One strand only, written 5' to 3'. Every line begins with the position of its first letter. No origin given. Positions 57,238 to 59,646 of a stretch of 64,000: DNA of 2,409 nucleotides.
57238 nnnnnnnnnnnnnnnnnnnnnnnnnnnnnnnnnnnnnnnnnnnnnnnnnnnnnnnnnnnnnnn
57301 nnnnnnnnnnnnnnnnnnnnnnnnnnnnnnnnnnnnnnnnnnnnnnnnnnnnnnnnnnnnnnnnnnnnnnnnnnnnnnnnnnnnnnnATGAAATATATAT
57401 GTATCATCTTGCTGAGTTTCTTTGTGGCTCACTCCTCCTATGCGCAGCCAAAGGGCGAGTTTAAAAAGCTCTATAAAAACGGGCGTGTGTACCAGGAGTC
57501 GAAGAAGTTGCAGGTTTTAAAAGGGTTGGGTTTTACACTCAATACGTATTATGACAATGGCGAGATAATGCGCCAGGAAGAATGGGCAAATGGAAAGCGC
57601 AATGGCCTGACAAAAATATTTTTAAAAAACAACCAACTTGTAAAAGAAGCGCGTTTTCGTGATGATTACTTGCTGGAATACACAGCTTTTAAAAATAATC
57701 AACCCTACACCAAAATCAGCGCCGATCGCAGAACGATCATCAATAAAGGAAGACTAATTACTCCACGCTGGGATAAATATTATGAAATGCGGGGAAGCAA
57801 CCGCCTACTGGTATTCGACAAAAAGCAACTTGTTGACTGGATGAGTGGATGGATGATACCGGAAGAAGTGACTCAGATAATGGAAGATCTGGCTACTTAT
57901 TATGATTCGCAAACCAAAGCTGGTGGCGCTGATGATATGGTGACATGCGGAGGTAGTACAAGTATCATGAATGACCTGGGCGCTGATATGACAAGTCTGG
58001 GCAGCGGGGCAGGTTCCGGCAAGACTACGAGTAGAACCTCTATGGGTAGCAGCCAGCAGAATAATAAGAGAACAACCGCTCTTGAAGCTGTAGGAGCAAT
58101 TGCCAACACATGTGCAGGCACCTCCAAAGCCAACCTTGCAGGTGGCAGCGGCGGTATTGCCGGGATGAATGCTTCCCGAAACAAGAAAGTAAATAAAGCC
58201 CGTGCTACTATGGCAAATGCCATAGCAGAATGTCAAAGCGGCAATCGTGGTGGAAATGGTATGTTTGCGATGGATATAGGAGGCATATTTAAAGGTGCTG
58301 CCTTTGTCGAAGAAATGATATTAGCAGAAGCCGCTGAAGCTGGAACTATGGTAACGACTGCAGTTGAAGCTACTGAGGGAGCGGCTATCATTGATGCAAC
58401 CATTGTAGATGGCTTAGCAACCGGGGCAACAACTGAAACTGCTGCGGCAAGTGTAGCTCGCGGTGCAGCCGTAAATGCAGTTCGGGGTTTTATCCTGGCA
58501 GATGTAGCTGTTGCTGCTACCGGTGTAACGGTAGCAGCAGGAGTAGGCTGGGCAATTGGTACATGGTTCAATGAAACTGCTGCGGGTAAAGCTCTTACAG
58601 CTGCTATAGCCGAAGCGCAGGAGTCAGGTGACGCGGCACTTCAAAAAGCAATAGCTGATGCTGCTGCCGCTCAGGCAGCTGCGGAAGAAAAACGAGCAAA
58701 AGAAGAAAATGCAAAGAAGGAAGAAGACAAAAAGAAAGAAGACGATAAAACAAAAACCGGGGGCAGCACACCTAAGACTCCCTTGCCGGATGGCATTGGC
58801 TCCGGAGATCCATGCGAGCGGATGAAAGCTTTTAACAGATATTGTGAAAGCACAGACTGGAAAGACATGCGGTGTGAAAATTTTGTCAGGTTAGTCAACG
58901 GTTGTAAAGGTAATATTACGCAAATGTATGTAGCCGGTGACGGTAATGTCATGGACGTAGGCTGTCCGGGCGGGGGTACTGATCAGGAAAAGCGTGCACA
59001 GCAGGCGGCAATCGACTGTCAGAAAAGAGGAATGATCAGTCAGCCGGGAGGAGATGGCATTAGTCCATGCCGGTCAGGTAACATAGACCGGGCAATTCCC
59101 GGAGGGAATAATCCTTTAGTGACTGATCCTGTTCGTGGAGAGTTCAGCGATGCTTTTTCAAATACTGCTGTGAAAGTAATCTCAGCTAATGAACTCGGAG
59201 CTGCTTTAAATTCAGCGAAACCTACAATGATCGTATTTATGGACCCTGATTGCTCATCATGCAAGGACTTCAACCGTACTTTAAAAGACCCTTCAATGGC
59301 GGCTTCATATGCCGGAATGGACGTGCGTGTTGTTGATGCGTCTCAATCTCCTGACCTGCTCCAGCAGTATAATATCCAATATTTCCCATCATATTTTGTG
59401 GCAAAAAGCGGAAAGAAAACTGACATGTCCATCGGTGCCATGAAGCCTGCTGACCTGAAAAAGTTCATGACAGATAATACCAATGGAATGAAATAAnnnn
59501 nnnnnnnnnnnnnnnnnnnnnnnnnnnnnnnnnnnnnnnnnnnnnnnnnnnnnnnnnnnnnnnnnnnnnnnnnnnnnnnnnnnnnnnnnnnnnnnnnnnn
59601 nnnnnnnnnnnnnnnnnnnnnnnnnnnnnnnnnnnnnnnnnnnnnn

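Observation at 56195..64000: Co-directional block of three large uncharacterised envelope proteins followed by a TPR/HTH regulator – candidate novel surface system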

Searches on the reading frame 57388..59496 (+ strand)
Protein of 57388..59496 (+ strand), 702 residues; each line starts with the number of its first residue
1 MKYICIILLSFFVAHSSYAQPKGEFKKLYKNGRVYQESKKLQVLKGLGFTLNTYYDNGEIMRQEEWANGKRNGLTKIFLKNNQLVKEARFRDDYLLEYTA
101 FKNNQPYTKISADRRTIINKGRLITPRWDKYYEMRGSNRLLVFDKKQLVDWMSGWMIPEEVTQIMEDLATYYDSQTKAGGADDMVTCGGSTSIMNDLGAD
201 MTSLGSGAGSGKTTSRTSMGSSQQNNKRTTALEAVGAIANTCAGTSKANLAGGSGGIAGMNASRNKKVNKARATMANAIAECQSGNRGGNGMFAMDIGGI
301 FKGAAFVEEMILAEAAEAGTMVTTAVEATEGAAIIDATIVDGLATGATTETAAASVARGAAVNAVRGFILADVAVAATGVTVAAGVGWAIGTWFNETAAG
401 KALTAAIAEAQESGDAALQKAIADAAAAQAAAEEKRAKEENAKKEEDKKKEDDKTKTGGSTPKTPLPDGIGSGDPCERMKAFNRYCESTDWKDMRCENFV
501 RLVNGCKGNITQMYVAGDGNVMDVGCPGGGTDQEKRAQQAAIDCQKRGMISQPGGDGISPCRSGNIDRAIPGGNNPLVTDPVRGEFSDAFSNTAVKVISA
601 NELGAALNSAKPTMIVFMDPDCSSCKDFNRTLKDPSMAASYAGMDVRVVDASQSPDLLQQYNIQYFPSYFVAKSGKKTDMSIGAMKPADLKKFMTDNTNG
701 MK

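Call 7: search_protein_families(library=pfam, proteins=[window:57388-59496:+], max_evalue=0.1)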
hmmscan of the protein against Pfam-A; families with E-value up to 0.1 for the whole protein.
window:57388-59496:+ (702 aa): 7 families
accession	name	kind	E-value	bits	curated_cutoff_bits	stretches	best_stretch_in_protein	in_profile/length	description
PF00085.26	Thioredoxin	-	2.7e-09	37.4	23.5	1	597-695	4-102/103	Thioredoxin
PF13098.12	Thioredoxin_2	-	3.1e-08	34.3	27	1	609-693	4-103/104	Thioredoxin-like domain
PF13728.12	TraF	-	0.0075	16.6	23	1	611-683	130-210/224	F plasmid transfer operon protein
PF13899.12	Thioredoxin_7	-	0.01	16.4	27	1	603-671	10-80/83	Thioredoxin-like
PF05768.20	Glrx-like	-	0.048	14.4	26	1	615-663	3-48/77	Glutaredoxin-like domain (DUF836)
PF07661.19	MORN_2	-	0.062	14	29.6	0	53-68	7-22/22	MORN repeat variant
PF13462.12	Thioredoxin_4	-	0.072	13.7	23.2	0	609-633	12-36/165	Thioredoxin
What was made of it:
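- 59176..59472 (+): P2 thioredoxin-fold domain (residues 597-695). The CSSC motif is at residues 622-625 (nt 59251-59262). Call 7 (PF00085, E 2.7e-09, 37.4 bits, above the 23.5 cutoff).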

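Call 8: search_protein_families(library=ncbifam, proteins=[window:57388-59496:+], max_evalue=0.1)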
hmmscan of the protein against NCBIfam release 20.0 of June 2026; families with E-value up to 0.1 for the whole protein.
window:57388-59496:+ (702 aa): 9 families
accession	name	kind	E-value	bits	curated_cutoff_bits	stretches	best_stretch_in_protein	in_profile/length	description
NF008229.0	PRK10996.1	equivalog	7.4e-09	35.5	125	1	598-697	40-138/141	thioredoxin TrxC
TIGR01068.1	thioredoxin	equivalog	6.3e-08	32.7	96.8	1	607-696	10-99/101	thioredoxin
TIGR01126.1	pdi_dom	equivalog_domain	2.3e-06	27.8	107.2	1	606-697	9-104/105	protein disulfide-isomerase domain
TIGR01130.1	ER_PDI_fam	subfamily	0.0012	18.5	344.25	1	594-697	2-107/476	protein disulfide-isomerase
NF006898.0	PRK09381.1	equivalog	0.003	17.9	138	1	613-697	24-107/109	thioredoxin TrxA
NF003096.0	PRK04019.1-2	equivalog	0.0085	15.2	479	1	396-454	270-330/338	50S ribosomal protein L10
NF001419.0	PRK00293.1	subfamily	0.011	14.3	330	1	599-696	462-571/574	protein-disulfide reductase DsbD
NF038246.1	bile_salt_MFS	equivalog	0.022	13.6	400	1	357-429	87-158/408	conjugated bile salt MFS transporter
TIGR02738.1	TrbB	equivalog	0.091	12.4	132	0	603-636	43-76/153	type-F conjugative transfer system pilin assembly thiol-disulfide isomerase TrbB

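Call 10: search_protein_families(library=padloc, proteins=[window:57388-59496:+], max_evalue=0.1)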
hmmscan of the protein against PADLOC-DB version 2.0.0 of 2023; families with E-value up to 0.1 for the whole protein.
window:57388-59496:+ (702 aa): 0 families

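Call 11: search_protein_families(library=phrogs, proteins=[window:57388-59496:+], max_evalue=0.1)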
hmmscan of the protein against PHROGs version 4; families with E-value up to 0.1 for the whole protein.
window:57388-59496:+ (702 aa): 1 family
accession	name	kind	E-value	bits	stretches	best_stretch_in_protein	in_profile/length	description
phrog_22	-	DNA, RNA and nucleotide metabolism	0.00022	22.4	1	591-699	50-149/162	thioredoxin domain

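Call 26: find_homologous_proteins(query=window:57388-59496:+)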
Query window:57388-59496:+ (702 aa): 4 proteins with E <= 0.001 among 8000 candidates.
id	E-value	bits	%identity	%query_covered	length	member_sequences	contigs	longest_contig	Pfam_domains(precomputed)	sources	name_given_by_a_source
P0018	0.0e+0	1571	100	100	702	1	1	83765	PF00085.27,PF13098.14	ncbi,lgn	ncbi:MAG: thioredoxin domain-containing protein [Bacteroidota bacterium]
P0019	1.0e-227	776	52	100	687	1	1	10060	PF00085.27,PF13098.14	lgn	-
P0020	6.6e-77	278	32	83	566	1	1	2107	-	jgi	-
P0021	1.1e-75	274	32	83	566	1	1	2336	-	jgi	-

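Call 27: find_encoding_contigs(protein=P0018, flank=10000, max_places=3)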
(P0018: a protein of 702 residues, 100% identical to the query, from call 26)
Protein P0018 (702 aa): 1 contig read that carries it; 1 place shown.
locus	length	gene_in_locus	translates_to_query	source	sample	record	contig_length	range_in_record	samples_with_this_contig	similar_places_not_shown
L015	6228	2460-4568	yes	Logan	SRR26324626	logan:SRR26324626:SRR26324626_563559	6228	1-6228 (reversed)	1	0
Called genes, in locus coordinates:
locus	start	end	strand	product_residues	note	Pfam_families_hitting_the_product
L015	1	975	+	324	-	?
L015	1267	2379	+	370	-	-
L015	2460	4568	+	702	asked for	PF00085:Thioredoxin, PF13098:Thioredoxin_2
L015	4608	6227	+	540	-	?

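Call 28: find_encoding_contigs(protein=P0019, flank=10000, max_places=3)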
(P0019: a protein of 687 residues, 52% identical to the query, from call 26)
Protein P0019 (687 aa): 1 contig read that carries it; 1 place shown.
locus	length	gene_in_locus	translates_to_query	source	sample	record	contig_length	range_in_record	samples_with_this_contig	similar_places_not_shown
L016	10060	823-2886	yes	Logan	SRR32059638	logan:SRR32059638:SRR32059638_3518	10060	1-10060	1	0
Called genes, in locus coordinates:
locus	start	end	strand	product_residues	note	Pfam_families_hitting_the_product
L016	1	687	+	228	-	?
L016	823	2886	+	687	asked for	PF00085:Thioredoxin, PF13098:Thioredoxin_2 (weak)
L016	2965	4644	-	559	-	PF12450:vWF_A, PF00092:VWA, PF13519:VWA_2, PF13768:VWA_3, PF12034:YfbK_C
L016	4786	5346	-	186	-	-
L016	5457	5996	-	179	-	PF01928:CYTH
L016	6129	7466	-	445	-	PF12698:ABC2_membrane_3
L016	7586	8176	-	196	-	PF00847:AP2 (faint)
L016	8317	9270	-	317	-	PF00005:ABC_tran, PF13304:AAA_21, PF13732:DrrA1-3_C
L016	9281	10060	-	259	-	?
